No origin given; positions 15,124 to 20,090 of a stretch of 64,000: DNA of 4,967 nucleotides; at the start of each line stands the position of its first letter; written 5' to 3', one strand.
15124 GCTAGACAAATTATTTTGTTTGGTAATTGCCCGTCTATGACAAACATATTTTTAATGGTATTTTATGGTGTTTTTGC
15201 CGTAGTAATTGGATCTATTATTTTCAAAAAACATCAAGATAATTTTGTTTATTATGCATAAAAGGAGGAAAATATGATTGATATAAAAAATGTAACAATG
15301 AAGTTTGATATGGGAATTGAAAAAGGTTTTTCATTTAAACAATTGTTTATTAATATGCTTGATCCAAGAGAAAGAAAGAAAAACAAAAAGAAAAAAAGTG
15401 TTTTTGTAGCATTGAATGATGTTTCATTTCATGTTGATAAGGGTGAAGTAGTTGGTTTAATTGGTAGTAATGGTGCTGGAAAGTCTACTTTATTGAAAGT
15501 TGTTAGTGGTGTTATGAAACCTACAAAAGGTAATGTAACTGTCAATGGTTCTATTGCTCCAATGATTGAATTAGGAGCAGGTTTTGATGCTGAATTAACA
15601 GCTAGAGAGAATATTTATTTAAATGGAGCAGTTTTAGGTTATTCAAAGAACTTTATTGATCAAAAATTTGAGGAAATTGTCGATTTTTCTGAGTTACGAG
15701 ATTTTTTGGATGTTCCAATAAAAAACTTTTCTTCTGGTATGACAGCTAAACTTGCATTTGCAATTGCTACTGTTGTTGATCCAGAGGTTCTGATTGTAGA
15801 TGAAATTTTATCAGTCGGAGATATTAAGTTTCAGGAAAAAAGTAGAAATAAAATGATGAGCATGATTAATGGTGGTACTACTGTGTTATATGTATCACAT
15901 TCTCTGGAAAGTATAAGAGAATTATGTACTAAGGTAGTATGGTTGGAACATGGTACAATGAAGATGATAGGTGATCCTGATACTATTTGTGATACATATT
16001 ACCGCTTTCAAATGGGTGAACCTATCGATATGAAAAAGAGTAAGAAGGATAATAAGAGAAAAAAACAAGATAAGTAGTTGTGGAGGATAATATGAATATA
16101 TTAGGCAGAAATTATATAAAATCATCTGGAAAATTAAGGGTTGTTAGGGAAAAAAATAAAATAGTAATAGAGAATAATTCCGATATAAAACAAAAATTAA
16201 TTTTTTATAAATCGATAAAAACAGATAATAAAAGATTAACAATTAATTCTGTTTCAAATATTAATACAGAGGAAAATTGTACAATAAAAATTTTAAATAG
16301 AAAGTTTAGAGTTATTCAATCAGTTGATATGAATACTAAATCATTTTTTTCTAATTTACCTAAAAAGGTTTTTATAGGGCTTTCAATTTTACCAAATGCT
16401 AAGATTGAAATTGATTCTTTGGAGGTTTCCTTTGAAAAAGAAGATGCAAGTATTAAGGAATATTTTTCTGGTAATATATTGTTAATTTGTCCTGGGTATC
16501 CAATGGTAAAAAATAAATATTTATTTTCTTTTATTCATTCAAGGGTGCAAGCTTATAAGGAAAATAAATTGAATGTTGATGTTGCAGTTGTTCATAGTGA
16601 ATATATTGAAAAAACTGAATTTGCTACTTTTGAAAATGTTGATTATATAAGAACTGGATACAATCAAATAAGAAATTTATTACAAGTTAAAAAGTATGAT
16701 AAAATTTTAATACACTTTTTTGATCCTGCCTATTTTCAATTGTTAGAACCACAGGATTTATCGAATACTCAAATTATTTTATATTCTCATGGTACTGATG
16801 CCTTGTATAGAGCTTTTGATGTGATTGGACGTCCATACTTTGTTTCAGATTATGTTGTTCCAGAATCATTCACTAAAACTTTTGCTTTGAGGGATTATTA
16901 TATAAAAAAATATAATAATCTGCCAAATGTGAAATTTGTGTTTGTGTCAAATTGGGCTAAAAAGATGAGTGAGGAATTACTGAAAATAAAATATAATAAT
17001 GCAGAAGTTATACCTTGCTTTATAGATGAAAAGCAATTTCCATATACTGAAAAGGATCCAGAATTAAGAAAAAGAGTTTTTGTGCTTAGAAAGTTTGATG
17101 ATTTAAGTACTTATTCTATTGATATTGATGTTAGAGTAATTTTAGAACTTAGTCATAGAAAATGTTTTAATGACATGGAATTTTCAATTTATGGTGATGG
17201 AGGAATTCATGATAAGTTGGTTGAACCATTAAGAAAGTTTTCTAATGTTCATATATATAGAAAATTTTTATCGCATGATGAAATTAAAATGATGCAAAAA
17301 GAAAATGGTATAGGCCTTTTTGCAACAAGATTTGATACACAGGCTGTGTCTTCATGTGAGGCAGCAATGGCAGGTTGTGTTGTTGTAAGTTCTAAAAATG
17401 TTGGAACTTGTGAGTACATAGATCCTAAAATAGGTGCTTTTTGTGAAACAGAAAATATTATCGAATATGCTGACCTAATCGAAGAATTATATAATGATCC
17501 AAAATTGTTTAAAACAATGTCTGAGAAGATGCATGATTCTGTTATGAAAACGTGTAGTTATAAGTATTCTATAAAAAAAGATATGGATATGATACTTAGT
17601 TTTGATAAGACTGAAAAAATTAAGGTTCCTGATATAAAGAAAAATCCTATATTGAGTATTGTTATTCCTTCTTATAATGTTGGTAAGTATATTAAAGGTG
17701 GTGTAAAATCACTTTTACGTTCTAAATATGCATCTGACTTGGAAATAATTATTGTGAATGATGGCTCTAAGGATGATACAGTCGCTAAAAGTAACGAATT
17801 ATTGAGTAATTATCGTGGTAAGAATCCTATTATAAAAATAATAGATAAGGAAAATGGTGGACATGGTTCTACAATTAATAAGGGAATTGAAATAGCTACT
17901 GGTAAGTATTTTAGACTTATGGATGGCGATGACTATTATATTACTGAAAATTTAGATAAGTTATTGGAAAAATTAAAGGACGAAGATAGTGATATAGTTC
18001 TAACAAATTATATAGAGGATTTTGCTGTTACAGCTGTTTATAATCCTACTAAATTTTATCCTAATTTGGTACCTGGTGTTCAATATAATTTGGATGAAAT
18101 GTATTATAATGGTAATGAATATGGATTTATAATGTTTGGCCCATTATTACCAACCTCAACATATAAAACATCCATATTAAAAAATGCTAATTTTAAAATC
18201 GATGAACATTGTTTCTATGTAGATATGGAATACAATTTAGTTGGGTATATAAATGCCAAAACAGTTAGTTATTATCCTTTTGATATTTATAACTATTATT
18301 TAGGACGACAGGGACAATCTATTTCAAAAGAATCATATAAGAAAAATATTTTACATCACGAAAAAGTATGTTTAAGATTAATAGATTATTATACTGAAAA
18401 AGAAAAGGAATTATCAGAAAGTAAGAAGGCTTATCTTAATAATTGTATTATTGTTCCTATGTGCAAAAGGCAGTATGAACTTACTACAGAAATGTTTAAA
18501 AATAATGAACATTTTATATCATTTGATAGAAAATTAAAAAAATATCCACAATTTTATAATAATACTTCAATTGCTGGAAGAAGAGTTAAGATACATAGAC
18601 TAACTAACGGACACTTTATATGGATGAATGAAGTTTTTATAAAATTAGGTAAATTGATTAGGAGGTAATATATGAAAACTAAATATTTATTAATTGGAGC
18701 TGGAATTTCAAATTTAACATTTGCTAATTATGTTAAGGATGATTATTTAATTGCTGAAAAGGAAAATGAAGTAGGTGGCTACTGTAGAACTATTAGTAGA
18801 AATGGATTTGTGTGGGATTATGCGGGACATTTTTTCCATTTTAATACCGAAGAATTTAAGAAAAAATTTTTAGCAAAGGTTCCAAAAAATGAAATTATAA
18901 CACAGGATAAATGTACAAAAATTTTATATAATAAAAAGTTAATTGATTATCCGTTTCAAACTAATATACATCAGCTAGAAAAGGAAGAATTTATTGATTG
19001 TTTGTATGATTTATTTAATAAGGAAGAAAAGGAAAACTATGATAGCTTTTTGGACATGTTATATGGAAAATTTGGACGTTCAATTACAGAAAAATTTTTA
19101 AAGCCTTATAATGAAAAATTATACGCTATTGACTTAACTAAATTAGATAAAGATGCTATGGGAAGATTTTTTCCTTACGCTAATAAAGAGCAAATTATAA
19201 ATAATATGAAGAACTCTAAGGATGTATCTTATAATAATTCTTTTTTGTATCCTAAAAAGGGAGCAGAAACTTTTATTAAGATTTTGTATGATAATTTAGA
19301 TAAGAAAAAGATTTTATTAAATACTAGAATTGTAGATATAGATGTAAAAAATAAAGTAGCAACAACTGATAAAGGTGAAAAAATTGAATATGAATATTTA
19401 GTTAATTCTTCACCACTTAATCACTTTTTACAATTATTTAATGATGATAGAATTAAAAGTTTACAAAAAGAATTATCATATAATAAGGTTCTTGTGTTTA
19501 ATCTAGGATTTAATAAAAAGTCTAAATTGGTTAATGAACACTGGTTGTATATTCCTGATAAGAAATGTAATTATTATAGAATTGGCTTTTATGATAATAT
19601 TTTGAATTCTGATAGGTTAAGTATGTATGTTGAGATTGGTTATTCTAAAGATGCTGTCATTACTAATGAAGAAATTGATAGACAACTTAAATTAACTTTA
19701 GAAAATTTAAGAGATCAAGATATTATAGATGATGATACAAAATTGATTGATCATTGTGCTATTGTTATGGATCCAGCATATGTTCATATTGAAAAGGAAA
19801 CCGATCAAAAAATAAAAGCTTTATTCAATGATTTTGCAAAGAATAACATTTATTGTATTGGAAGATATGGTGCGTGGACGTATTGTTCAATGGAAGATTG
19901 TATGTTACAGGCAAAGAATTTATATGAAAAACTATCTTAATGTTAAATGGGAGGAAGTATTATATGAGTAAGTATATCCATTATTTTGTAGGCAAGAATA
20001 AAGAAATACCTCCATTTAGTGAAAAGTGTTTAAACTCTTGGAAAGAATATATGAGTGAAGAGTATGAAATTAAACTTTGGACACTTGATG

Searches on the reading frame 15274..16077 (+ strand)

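Call 40: search_protein_families(library=pfam, proteins=[window:15274-16077:+], max_evalue=0.0001)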
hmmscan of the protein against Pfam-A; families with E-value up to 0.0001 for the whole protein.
window:15274-16077:+ (267 aa): 3 families
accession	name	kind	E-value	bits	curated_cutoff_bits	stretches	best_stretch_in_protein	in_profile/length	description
PF00005.33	ABC_tran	-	2e-23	84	25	1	47-178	1-135/137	ABC transporter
PF13304.12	AAA_21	-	7.5e-06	26.7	27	0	60-79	2-21/304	AAA domain, putative AbiEii toxin, Type IV TA system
PF13555.12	AAA_29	-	2.3e-05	24.5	27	1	49-92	14-56/61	P-loop containing region of AAA domain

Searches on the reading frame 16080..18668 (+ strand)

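Call 40: search_protein_families(library=pfam, proteins=[window:16080-18668:+], max_evalue=0.0001)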
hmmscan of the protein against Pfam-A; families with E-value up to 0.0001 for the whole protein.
window:16080-18668:+ (862 aa): 6 families
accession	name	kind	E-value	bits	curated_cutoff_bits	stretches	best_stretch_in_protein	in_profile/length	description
PF00535.33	Glycos_transf_2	-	5.7e-30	104.9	23.3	1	526-668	1-132/168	Glycosyl transferase family 2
PF10111.15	Glyco_tranf_2_2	-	2.5e-08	34.2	27.3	1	526-630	1-104/276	Glycosyltransferase like family 2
PF00534.26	Glycos_transf_1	-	1.4e-07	31.6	26.4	1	363-483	45-168/172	Glycosyl transferases group 1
PF13692.12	Glyco_trans_1_4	-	2e-06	28.5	27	1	358-473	28-142/142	Glycosyl transferases group 1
PF13641.12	Glyco_tranf_2_3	-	9.4e-06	26.2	27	1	525-639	3-118/230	Glycosyltransferase like family 2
PF13439.12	Glyco_transf_4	-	8.7e-05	23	28.5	0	181-317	48-168/170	Glycosyltransferase Family 4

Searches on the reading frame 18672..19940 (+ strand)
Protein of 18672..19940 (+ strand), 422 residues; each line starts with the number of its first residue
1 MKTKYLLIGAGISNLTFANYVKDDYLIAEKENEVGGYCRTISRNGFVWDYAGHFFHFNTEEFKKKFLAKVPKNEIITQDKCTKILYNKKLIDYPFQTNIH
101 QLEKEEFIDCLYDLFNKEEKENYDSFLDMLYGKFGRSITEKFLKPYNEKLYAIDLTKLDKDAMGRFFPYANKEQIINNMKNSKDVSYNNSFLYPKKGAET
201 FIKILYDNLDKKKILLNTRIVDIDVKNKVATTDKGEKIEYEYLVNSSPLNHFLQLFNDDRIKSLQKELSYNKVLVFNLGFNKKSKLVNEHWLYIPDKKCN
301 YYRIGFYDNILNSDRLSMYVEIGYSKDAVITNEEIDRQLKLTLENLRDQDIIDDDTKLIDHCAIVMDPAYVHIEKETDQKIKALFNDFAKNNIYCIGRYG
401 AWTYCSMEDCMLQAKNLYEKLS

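Call 40: search_protein_families(library=pfam, proteins=[window:18672-19940:+], max_evalue=0.0001)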
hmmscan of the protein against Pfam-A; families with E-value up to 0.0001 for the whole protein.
window:18672-19940:+ (422 aa): 2 families
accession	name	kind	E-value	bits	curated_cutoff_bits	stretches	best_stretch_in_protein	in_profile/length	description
PF01593.30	Amino_oxidase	-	2.5e-09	37.4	19.8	1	23-415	15-436/443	Flavin containing amine oxidoreductase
PF13450.12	NAD_binding_8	-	5.4e-07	30.2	21.9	1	8-57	2-54/68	NAD(P)-binding Rossmann-like domain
